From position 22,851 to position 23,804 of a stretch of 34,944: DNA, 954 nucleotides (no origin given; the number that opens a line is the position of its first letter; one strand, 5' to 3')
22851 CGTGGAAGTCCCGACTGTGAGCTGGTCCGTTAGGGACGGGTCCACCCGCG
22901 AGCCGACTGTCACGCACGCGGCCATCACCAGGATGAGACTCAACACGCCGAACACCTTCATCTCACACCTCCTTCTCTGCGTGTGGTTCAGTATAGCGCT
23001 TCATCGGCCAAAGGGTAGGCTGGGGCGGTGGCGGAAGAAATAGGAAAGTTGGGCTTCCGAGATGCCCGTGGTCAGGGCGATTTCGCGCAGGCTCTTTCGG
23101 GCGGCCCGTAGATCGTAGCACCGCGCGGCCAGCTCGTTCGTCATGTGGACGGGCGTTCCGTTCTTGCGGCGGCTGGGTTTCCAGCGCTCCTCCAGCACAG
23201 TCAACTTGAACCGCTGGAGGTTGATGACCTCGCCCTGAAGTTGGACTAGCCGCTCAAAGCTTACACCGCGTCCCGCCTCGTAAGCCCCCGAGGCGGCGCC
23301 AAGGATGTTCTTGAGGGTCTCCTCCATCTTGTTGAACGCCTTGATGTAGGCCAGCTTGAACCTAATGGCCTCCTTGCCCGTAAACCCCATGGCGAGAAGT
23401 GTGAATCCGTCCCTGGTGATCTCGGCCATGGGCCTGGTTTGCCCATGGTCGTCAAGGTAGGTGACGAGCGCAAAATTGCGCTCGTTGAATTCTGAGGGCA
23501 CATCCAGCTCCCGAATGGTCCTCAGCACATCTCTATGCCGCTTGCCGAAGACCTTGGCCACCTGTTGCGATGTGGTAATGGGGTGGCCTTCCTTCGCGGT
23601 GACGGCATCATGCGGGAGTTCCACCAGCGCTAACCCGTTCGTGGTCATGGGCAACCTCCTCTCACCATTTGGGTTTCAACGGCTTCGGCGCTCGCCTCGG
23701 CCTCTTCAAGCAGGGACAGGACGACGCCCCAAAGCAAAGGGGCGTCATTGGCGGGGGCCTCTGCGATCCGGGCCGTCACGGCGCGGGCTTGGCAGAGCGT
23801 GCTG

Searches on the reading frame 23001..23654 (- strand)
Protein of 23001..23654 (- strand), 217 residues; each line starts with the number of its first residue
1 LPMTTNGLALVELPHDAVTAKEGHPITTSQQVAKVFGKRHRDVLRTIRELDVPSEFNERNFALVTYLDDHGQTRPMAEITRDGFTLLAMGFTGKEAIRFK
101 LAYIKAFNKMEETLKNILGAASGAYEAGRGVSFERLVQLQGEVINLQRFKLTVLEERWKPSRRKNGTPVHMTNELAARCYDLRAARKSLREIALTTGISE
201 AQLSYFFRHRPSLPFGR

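Call 74: search_protein_families(library=pfam, proteins=[window:23001-23654:-], max_evalue=0.01)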
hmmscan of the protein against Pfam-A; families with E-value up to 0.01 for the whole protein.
window:23001-23654:- (217 aa): 1 family
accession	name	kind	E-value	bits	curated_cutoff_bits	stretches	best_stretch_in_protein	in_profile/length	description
PF09669.15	Phage_pRha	-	1.8e-30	105.8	29.9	1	27-112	1-91/91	Phage regulatory protein Rha (Phage_pRha)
